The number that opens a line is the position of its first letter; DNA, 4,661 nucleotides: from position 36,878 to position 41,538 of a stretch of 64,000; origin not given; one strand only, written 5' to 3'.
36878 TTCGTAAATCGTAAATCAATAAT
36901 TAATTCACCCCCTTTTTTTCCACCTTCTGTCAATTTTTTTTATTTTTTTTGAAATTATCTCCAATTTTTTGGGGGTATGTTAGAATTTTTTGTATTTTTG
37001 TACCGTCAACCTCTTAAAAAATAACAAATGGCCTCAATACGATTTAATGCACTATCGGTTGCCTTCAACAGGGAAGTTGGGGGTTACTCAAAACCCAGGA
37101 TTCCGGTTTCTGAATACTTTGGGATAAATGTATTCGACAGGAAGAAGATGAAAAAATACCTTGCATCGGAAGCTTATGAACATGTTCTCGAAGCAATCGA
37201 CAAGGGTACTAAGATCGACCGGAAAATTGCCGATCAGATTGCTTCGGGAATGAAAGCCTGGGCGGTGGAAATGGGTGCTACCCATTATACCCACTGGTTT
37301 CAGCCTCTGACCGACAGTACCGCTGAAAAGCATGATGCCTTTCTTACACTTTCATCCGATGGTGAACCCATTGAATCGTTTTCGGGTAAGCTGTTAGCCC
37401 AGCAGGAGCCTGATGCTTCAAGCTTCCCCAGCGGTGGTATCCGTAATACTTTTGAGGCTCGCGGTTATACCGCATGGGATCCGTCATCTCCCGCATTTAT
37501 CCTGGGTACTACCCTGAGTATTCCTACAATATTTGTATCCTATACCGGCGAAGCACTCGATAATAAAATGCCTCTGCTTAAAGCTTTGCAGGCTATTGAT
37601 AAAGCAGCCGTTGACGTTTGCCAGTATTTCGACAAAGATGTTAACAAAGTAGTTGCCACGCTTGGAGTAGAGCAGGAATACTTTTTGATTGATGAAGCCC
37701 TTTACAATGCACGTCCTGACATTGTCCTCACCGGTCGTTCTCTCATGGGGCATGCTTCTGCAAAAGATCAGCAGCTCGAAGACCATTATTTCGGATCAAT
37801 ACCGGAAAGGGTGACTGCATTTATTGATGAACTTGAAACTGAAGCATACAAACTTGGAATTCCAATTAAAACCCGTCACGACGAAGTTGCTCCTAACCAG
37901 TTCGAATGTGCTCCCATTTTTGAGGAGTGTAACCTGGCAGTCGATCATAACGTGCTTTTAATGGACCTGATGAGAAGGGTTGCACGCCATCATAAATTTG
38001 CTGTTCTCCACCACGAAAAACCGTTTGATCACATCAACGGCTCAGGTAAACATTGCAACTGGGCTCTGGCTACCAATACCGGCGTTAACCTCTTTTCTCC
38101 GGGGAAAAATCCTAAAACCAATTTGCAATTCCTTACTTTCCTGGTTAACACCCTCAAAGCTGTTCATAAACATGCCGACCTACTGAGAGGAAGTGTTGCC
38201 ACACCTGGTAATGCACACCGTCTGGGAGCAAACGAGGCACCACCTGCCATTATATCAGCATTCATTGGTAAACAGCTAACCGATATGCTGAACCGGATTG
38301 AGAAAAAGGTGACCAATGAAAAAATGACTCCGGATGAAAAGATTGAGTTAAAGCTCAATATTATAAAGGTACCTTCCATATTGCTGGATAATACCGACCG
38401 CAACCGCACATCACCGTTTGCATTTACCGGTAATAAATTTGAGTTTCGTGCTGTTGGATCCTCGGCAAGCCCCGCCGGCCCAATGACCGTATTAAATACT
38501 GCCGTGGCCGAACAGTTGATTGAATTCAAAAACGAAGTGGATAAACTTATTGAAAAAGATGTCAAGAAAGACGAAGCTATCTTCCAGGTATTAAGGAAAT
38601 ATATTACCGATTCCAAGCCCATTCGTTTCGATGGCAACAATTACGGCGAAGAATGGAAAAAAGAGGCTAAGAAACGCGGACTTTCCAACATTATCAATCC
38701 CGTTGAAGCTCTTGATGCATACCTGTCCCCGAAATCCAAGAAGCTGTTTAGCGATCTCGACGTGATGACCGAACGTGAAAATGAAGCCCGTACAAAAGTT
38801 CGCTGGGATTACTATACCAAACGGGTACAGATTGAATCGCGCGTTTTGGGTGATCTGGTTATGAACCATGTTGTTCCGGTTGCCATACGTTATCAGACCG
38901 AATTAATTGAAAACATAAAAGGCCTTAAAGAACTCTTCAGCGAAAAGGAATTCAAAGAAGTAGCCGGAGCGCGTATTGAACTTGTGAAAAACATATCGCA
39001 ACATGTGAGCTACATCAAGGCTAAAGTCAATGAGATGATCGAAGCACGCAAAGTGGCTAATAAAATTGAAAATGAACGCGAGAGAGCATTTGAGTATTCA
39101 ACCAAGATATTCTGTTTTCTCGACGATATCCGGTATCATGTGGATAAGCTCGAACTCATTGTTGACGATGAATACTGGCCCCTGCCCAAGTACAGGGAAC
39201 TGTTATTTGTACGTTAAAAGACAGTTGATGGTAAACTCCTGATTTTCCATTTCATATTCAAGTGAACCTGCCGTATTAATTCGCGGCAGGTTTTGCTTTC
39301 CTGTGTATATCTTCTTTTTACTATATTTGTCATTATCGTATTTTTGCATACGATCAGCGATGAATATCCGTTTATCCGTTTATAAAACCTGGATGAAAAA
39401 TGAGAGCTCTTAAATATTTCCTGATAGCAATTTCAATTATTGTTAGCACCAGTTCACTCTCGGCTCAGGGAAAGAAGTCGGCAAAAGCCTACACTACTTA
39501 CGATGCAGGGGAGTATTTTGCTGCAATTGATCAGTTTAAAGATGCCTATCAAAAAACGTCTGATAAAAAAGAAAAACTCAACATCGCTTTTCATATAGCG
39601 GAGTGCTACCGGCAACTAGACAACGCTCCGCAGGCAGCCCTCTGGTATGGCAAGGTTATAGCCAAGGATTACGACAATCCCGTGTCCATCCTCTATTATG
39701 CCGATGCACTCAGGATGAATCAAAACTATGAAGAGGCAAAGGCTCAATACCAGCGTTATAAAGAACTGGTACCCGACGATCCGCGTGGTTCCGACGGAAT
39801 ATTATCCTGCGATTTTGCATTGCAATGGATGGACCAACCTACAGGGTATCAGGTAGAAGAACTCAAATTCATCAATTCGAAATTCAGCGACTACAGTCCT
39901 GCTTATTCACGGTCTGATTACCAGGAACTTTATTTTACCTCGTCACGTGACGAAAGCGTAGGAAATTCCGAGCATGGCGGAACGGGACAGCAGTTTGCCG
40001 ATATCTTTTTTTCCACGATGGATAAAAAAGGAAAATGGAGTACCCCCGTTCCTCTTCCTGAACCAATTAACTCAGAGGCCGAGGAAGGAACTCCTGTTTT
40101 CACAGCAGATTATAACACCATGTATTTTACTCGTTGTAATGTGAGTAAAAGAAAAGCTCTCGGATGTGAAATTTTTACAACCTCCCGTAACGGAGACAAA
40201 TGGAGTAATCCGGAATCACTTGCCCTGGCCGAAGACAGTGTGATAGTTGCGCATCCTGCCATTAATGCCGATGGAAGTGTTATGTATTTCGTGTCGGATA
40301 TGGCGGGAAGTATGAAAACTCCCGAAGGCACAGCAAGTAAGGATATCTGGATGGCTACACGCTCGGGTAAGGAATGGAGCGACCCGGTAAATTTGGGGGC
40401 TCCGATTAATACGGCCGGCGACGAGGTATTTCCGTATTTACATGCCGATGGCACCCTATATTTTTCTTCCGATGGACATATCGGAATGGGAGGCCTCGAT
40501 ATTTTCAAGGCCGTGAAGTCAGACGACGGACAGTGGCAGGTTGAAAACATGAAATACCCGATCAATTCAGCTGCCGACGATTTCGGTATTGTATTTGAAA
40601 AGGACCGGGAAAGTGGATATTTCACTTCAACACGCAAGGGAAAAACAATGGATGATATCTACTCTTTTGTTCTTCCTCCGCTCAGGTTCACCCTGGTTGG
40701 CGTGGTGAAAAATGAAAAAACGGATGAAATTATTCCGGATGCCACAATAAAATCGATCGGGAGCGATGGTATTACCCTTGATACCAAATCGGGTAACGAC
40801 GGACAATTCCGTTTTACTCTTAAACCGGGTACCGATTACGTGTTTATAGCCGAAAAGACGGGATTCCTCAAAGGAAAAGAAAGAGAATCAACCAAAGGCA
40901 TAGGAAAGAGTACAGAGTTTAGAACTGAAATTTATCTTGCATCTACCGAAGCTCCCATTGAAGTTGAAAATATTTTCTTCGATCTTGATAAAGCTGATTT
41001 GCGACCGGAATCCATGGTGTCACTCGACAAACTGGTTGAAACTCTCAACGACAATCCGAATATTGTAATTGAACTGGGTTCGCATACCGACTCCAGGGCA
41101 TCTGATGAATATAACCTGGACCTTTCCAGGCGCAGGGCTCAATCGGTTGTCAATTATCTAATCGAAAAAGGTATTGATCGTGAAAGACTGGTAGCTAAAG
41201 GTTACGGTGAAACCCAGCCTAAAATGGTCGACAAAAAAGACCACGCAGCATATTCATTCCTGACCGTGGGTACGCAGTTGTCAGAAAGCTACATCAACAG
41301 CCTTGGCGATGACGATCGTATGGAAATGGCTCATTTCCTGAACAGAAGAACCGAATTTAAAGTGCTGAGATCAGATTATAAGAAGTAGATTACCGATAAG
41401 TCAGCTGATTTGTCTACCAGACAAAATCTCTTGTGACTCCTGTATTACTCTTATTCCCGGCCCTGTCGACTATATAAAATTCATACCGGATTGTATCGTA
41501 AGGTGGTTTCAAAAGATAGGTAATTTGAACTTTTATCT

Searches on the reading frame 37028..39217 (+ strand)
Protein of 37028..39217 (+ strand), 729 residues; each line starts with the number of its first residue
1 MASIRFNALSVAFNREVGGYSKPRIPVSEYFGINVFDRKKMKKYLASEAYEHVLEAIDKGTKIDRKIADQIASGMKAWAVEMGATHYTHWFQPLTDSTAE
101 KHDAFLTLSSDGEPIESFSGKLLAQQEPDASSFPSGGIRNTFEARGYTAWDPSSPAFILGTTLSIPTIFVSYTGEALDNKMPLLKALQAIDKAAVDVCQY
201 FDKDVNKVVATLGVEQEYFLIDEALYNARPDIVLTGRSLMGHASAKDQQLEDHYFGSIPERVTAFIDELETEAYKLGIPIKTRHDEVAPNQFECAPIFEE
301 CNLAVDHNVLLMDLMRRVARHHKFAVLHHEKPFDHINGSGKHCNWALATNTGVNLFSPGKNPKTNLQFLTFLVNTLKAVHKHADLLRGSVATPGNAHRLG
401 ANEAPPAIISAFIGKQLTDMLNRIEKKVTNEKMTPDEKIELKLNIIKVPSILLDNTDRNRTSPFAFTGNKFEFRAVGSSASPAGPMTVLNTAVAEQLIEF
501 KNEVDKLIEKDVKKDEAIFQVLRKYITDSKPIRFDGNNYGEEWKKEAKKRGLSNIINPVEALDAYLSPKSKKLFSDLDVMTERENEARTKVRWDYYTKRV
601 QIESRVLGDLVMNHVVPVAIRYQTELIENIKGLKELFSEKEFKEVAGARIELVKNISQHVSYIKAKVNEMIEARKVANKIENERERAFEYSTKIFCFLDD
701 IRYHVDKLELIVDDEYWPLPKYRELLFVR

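Call 37: search_protein_families(library=pfam, proteins=[window:37028-39217:+], max_evalue=0.00001)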
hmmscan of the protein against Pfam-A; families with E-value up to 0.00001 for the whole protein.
window:37028-39217:+ (729 aa): 3 families
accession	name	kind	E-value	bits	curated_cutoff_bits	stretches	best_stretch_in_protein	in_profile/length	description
PF12437.13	GSIII_N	-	2.1e-77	258.7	25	1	28-186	2-160/160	Glutamine synthetase type III N terminal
PF18318.6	Gln-synt_C-ter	-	8.3e-39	132.4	22.7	1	517-634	1-118/118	Glutamine synthetase C-terminal domain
PF00120.29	Gln-synt_C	-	1.7e-17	63.9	24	1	209-362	21-170/344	Glutamine synthetase, catalytic domain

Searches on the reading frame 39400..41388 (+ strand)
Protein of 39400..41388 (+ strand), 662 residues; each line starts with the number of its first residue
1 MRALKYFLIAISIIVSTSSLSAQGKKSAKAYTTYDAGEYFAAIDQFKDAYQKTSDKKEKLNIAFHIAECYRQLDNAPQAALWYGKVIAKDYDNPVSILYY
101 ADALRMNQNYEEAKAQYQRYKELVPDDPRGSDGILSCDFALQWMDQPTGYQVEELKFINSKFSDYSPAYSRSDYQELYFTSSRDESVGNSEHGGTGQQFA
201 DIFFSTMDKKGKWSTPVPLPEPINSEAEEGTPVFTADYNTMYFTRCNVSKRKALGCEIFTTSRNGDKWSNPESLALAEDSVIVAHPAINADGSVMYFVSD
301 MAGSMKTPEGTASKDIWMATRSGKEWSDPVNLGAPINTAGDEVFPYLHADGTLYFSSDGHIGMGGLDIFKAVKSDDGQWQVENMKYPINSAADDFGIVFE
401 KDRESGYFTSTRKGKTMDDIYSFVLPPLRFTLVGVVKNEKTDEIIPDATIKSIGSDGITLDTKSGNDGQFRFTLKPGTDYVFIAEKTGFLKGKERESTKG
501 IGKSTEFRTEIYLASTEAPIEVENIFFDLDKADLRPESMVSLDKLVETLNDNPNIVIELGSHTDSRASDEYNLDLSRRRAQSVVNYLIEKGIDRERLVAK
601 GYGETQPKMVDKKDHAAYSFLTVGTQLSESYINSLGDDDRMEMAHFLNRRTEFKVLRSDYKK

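Call 37: search_protein_families(library=pfam, proteins=[window:39400-41388:+], max_evalue=0.00001)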
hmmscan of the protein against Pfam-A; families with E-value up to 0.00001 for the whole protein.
window:39400-41388:+ (662 aa): 3 families
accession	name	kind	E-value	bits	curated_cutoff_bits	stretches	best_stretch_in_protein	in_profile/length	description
PF00691.25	OmpA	-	7.2e-20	71.6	27.2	1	526-615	1-92/98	OmpA family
PF07676.18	PD40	-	2.5e-12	46.9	20.9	0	333-369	2-37/38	WD40-like Beta Propeller Repeat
PF13620.12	CarboxypepD_reg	-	1.8e-07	31.8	32.3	1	431-505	1-75/82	Carboxypeptidase regulatory-like domain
